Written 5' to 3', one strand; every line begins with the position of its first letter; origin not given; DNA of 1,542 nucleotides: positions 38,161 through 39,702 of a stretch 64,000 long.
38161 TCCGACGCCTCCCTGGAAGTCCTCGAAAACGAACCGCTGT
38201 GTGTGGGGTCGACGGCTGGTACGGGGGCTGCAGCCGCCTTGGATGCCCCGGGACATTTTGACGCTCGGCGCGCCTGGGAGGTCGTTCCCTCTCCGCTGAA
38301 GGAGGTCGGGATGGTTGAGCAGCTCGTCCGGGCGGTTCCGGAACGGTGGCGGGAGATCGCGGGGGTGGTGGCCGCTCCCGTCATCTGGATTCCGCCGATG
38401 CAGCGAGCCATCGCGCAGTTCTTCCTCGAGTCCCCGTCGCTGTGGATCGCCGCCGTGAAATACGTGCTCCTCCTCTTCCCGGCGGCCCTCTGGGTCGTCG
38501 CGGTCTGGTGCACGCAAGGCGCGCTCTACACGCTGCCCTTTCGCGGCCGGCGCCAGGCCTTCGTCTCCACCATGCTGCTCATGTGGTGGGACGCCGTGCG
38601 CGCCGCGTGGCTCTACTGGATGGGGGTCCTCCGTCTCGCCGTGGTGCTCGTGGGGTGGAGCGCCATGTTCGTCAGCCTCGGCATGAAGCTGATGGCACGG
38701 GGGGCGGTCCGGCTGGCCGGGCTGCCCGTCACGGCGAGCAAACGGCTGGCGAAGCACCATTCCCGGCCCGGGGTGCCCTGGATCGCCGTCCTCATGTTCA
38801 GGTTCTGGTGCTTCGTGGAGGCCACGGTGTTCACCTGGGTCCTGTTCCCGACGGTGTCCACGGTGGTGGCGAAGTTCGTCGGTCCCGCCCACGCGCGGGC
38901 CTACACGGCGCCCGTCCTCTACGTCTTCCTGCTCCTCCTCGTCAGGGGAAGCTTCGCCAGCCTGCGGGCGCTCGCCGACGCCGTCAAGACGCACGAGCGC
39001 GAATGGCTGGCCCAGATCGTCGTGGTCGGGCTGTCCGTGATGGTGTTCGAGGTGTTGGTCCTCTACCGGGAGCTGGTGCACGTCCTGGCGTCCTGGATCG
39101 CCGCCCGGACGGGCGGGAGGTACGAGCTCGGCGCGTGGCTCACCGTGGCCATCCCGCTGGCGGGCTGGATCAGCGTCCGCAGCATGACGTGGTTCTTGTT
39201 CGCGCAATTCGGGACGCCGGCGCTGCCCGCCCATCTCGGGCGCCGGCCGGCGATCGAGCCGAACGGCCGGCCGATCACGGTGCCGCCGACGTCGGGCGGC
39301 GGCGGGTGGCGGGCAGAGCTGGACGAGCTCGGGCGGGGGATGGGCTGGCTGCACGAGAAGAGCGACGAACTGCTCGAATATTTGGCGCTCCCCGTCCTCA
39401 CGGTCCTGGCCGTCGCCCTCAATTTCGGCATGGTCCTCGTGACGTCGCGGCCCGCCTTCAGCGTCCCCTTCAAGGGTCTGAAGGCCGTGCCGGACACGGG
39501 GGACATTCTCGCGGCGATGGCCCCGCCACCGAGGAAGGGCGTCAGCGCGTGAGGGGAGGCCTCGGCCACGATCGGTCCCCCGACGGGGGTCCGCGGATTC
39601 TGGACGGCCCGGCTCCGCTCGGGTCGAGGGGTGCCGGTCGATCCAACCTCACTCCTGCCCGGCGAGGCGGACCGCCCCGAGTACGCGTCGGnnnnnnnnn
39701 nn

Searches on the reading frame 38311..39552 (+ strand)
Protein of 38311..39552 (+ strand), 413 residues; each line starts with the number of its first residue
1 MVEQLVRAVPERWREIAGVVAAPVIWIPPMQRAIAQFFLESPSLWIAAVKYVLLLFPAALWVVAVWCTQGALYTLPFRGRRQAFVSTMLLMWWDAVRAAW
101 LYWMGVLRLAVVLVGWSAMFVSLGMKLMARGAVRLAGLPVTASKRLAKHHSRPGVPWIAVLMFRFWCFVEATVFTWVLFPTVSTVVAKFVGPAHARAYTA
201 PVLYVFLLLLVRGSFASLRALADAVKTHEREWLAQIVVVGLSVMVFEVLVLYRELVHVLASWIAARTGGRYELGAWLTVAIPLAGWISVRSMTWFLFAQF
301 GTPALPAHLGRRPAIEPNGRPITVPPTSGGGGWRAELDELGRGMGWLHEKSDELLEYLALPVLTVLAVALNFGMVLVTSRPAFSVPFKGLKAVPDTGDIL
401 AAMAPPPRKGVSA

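Call 4: search_protein_families(library=pfam, max_evalue=1, proteins=[window:38311-39549:+])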
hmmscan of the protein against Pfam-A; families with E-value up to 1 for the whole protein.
seq(413 aa): 0 families

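Call 5: search_protein_families(library=ncbifam, max_evalue=1, proteins=[window:38311-39549:+])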
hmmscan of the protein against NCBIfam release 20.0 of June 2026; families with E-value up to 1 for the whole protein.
seq(413 aa): 0 families

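Call 6: find_homologous_proteins(query=window:38311-39549:+, max_evalue=0.001)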
Query seq(413 aa) (413 aa): 368 proteins with E <= 0.001 among 8000 candidates; the best 120 are listed.
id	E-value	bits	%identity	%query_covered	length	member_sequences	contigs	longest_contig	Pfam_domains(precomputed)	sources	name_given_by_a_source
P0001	1.6e-245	833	92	100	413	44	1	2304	-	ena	-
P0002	1.9e-238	810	90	100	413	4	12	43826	-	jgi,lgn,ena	-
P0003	1.4e-236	803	89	100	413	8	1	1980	-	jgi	jgi:hypothetical protein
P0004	1.3e-170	586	100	37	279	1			-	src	-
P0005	1.8e-161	556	63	100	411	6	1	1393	-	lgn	-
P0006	7.6e-156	537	62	100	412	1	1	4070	-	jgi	jgi:hypothetical protein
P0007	2.0e-155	536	90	67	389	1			-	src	-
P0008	1.2e-151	524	60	100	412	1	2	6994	-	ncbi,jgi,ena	-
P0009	9.1e-142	491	57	100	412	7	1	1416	-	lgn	-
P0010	1.2e-134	468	53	100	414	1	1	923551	-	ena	-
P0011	1.1e-133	464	52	100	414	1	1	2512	-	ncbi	ncbi:MAG: hypothetical protein ACREJG_02845 [Candidatus Rokuibacteriota bacterium]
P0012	1.7e-133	464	50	100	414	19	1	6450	-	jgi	-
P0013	4.2e-133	463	53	99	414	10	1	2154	-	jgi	jgi:hypothetical protein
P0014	8.9e-133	461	52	100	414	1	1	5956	-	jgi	jgi:hypothetical protein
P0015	2.8e-132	460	52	99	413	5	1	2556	-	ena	-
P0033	1.1e-126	441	49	100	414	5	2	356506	-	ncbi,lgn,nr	ncbi:MAG TPA: hypothetical protein VFR64_16840 [Methylomirabilota bacterium]|nr:hypothetical protein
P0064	8.9e-120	419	49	99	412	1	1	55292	-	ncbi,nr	ncbi:MAG: hypothetical protein HY581_08535 [Nitrospirae bacterium]|nr:hypothetical protein [Nitrospi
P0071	4.2e-117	410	47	98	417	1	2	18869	-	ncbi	ncbi:MAG: hypothetical protein V3U98_01715 [Acidobacteriota bacterium]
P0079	1.7e-115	405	49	99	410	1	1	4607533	-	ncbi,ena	-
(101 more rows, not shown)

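Call 8: find_encoding_contigs(protein=P0079, flank=8000, max_places=2)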
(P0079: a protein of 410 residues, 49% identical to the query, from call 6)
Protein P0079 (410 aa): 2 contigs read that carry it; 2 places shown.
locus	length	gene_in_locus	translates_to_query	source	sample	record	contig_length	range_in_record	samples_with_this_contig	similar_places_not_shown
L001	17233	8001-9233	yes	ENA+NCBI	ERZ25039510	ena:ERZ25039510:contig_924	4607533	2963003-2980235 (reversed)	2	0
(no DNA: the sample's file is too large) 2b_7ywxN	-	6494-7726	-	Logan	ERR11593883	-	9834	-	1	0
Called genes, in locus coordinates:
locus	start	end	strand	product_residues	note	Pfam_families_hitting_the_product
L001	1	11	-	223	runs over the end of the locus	PF13689:DUF4154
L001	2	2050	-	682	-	PF07715:Plug, PF00593:TonB_dep_Rec_b-barrel, PF14905:OMP_b-brl_3 (faint)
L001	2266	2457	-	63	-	PF20607:DUF6800 (weak)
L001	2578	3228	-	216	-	PF00730:HhH-GPD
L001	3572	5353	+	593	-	PF12733:Cadherin-like, PF14312:FG-GAP_2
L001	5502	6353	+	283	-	PF02679:ComA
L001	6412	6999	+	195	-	PF02678:Pirin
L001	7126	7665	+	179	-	PF07998:Peptidase_M54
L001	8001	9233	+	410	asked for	-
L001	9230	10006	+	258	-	-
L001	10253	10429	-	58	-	-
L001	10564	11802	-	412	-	PF00270:DEAD, PF04851:ResIII (weak), PF00271:Helicase_C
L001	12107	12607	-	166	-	PF14343:PrcB_C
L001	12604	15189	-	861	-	PF00082:Peptidase_S8, PF19190:BACON_2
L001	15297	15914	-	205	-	PF01243:PNPOx_N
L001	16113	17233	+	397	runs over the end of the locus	PF13511:DUF4124 (weak)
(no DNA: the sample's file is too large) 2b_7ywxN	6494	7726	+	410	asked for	-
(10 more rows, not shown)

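Call 9: find_encoding_contigs(protein=P0002, flank=8000, max_places=3)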
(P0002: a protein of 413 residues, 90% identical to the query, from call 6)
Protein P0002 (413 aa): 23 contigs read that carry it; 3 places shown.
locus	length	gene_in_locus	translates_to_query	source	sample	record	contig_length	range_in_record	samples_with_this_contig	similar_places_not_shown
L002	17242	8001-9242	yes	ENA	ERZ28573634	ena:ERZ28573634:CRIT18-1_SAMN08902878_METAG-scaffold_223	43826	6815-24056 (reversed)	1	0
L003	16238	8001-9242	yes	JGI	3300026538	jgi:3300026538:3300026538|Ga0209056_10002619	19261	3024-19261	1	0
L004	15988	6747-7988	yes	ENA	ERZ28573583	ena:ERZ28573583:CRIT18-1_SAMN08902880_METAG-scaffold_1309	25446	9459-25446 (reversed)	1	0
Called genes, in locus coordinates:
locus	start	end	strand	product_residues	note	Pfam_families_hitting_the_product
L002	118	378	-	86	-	-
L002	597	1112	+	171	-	-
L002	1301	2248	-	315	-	PF01075:Glyco_transf_9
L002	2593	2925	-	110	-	-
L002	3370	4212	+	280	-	PF00561:Abhydrolase_1, PF12146:Hydrolase_4 (weak), PF12697:Abhydrolase_6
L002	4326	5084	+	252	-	-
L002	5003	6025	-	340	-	PF13529:Peptidase_C39_2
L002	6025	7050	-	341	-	PF01717:Meth_synt_2, PF08267:Meth_synt_1 (faint)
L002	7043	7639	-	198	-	PF02566:OsmC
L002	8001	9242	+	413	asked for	-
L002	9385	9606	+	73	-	-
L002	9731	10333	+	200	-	-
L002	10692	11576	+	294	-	PF05721:PhyH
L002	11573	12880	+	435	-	PF01547:SBP_bac_1, PF13416:SBP_bac_8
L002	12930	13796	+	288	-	PF00528:BPD_transp_1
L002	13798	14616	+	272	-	PF00528:BPD_transp_1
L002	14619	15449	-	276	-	PF21006:NHase_beta_N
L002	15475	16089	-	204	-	PF02979:NHase_alpha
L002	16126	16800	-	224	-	PF21006:NHase_beta_N, PF02211:NHase_beta_C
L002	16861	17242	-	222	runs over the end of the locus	PF04199:Cyclase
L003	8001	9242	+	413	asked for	-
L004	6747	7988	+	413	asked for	-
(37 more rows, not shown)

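Call 10: find_encoding_contigs(protein=P0010, flank=6000, max_places=1)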
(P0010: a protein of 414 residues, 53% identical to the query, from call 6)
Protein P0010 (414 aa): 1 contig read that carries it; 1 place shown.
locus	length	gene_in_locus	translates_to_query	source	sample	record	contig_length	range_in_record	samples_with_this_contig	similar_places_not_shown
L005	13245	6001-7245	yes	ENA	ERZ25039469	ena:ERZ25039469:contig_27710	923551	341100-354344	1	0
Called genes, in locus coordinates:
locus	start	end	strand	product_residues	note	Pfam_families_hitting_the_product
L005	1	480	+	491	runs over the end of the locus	PF21959:DUF6923 (faint), PF24684:Vgb_lyase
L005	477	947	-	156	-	PF12867:DinB_2, PF11716:MDMPI_N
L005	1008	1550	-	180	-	PF01266:DAO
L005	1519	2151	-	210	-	PF00070:Pyr_redox (faint), PF00890:FAD_binding_2, PF01266:DAO, PF13450:NAD_binding_8 (weak)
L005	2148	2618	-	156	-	PF09424:YqeY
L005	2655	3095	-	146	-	PF09980:DUF2214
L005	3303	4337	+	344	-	PF00022:Actin (weak), PF06723:MreB_Mbl, PF11104:PilM_2 (faint), PF00012:HSP70, PF14450:FtsA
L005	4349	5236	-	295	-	PF00089:Trypsin, PF13365:Trypsin_2, PF00595:PDZ, PF13180:PDZ_2, PF17820:PDZ_6, PF00595:PDZ (weak), PF13180:PDZ_2, PF17820:PDZ_6, +2 more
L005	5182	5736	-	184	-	-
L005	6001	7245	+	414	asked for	-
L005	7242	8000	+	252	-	-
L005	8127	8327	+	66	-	-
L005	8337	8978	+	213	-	PF02683:DsbD_TM (weak)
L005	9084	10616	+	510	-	PF02872:5_nucleotid_C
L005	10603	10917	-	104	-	PF00578:AhpC-TSA (weak)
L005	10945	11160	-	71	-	PF00578:AhpC-TSA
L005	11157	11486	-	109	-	PF00578:AhpC-TSA, PF08534:Redoxin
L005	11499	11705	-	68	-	PF00578:AhpC-TSA (weak), PF08534:Redoxin (weak)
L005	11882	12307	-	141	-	PF07681:DoxX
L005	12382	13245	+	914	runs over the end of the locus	PF00111:Fer2 (weak), PF13510:Fer2_4, PF12838:Fer4_7, PF13183:Fer4_8 (weak), PF14697:Fer4_21 (weak), PF04879:Molybdop_Fe4S4, PF00384:Molybdopterin, PF01568:Molydop_binding, +3 more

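Call 11: find_encoding_contigs(protein=P0064, flank=6000, max_places=1)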
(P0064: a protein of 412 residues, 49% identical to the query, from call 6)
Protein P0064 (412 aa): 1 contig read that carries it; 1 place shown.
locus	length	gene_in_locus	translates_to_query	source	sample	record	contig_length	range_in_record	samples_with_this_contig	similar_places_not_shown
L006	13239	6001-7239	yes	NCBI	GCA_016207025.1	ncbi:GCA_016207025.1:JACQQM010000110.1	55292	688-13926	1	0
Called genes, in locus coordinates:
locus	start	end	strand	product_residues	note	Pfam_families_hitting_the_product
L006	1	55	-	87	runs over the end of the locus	-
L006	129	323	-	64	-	-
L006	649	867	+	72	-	PF18929:DUF5678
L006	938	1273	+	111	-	PF13650:Asp_protease_2 (weak)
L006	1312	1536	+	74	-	PF10049:DUF2283 (weak)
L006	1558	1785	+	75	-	-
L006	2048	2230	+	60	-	PF08543:Phos_pyr_kin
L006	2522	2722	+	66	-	PF10049:DUF2283 (weak)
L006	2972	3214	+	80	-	-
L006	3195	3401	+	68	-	PF07927:HicA_toxin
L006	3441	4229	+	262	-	PF08543:Phos_pyr_kin, PF00294:PfkB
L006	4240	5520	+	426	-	PF00115:COX1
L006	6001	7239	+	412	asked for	-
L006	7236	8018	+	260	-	-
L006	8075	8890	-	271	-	PF03781:FGE-sulfatase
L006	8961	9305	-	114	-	-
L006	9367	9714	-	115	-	-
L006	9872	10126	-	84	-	PF11154:DUF2934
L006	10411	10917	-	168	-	-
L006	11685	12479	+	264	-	PF02129:Peptidase_S15 (faint), PF01738:DLH (faint), PF12146:Hydrolase_4, PF20408:Abhydrolase_11 (faint), PF00561:Abhydrolase_1, PF12697:Abhydrolase_6, PF00326:Peptidase_S9, PF12146:Hydrolase_4 (weak), +1 more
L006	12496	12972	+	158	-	-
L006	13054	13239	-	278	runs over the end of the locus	PF03781:FGE-sulfatase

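Call 12: find_encoding_contigs(protein=P0071, flank=6000, max_places=1)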
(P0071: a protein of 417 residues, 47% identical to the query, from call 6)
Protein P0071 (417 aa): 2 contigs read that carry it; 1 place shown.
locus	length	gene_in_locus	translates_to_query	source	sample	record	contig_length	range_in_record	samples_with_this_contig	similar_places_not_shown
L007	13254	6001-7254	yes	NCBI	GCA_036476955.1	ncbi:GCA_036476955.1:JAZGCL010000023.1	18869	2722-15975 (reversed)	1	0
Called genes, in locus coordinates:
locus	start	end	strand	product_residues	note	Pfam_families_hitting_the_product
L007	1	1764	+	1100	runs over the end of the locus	PF00873:ACR_tran, PF03176:MMPL (weak)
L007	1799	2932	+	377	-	PF25919:BSH_CusB (faint), PF25973:BSH_CzcB, PF25954:Beta-barrel_RND_2, PF25989:YknX_C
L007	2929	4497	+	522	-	PF02321:OEP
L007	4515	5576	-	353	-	PF01594:AI-2E_transport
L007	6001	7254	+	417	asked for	-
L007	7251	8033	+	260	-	-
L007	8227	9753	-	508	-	-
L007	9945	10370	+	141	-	PF00872:Transposase_mut (weak)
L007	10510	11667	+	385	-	PF01208:URO-D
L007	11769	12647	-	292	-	PF00795:CN_hydrolase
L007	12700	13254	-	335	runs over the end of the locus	PF04371:PAD_porph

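Call 13: find_encoding_contigs(protein=P0033, flank=6000, max_places=1)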
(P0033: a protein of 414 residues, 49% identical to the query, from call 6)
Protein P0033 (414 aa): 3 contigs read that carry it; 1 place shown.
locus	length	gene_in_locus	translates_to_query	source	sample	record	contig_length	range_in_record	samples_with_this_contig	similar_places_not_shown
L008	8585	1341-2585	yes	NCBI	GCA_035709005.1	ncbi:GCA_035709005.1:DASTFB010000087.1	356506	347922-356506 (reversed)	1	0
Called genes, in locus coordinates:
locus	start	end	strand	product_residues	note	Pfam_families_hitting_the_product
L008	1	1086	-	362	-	PF00089:Trypsin, PF13365:Trypsin_2, PF00595:PDZ, PF13180:PDZ_2, PF17820:PDZ_6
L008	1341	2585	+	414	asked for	-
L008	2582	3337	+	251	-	-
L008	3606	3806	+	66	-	-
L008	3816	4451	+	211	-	-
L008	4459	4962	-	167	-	-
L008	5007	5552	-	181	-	-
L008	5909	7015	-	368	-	PF00072:Response_reg, PF12833:HTH_18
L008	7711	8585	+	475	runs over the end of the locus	PF00989:PAS, PF13188:PAS_8 (weak), PF13426:PAS_9 (weak), PF00158:Sigma54_activat, PF14532:Sigma54_activ_2, PF25601:AAA_lid_14, PF02954:HTH_8 (weak), PF18024:HTH_50, +2 more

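Call 18: find_encoding_contigs(protein=P0008, flank=6000, max_places=2)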
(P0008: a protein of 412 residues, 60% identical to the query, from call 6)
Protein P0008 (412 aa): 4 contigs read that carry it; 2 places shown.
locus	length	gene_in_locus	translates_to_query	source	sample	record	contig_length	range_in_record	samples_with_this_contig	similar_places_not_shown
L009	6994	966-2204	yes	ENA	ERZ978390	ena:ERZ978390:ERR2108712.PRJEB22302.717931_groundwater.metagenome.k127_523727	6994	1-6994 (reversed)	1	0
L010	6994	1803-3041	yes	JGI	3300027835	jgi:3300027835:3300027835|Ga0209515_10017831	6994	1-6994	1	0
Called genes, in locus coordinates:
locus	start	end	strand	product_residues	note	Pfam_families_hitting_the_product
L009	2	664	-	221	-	?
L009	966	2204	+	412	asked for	-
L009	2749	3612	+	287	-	PF00135:COesterase (weak), PF20434:BD-FAE, PF07859:Abhydrolase_3, PF00326:Peptidase_S9 (faint)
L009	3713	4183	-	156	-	PF13428:TPR_14 (faint), PF14559:TPR_19 (faint), PF00515:TPR_1 (faint), PF07719:TPR_2 (faint), PF13174:TPR_6 (faint), PF13431:TPR_17 (faint), PF13432:TPR_16, PF13424:TPR_12 (weak)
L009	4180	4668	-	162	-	PF00190:Cupin_1 (faint), PF07883:Cupin_2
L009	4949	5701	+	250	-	PF01966:HD (weak)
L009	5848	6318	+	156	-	-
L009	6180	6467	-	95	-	-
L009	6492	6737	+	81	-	-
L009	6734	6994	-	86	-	?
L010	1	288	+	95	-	?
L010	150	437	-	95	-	-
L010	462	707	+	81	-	-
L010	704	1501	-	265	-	PF27098:Rv0959_3rd, PF13519:VWA_2 (weak)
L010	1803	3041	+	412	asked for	-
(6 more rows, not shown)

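Call 19: find_encoding_contigs(protein=P0006, flank=6000, max_places=1)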
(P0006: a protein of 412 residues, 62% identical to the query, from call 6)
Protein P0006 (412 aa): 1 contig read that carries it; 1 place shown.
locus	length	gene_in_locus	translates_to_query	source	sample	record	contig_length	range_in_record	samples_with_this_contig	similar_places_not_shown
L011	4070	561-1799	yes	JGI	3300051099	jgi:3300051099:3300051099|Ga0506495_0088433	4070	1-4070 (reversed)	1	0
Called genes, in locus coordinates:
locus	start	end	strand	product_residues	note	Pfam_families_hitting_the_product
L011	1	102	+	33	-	?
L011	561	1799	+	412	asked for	-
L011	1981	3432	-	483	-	PF20154:LNT_N, PF00795:CN_hydrolase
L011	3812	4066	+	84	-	-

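Call 21: search_protein_families(library=pfam, max_evalue=10, proteins=[L001:9230-10006:+, L005:7242-8000:+, L006:7236-8018:+, L007:7251-8033:+, L008:2582-3337:+, L005:8127-8327:+, L005:8337-8978:+, L008:3606-3806:+, L008:3816-4451:+])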
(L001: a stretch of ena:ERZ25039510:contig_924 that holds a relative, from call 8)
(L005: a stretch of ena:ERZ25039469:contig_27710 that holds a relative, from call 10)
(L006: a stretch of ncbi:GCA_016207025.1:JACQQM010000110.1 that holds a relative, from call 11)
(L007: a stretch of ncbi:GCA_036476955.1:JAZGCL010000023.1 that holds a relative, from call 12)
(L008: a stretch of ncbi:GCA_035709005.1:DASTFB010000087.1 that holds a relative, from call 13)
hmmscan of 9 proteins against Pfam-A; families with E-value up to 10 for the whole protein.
L001:9230-10006:+ (258 aa): 0 families

L005:7242-8000:+ (252 aa): 0 families

L006:7236-8018:+ (260 aa): 1 family
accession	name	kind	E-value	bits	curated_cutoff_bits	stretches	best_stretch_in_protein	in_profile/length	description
PF08139.17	LPAM_1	-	2.3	9.3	20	1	13-26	5-18/18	Prokaryotic membrane lipoprotein lipid attachment site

L007:7251-8033:+ (260 aa): 0 families

L008:2582-3337:+ (251 aa): 0 families

L005:8127-8327:+ (66 aa): 3 families
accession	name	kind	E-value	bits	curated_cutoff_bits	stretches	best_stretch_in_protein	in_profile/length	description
PF08570.15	DUF1761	-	0.011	16.4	31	1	10-58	5-51/123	Protein of unknown function (DUF1761)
PF02687.27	FtsX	-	0.045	14.2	25.5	1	5-60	52-109/120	FtsX-like permease C-terminal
PF09796.14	QCR10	-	0.54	10.8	27.5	1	47-63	21-37/63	Ubiquinol-cytochrome-c reductase complex subunit (QCR10)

L005:8337-8978:+ (213 aa): 3 families
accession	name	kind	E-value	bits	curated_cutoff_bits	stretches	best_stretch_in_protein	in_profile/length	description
PF02683.22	DsbD_TM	-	1.7e-06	28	27.1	1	12-164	38-185/219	Cytochrome C biogenesis protein transmembrane domain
PF13386.12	DsbD_2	-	0.0019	18.6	24.9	1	9-193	24-197/199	Cytochrome C biogenesis protein transmembrane region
PF09843.14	DUF2070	-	8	5.1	30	0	46-159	37-118/561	Predicted membrane protein (DUF2070)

L008:3606-3806:+ (66 aa): 0 families

L008:3816-4451:+ (211 aa): 1 family
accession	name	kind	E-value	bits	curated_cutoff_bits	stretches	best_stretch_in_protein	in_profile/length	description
PF02683.22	DsbD_TM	-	3.3e-05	23.7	27.1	1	15-164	41-185/219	Cytochrome C biogenesis protein transmembrane domain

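Call 24: search_solved_structures(query=A1, max_evalue=10)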
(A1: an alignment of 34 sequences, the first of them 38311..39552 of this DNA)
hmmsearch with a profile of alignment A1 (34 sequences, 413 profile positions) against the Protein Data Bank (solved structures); distinct sequences matched with E-value up to 10: 1.
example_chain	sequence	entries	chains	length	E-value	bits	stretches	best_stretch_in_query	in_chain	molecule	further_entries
9hd7_U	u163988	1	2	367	3.9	9.8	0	262-289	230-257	Chloroplast PsbY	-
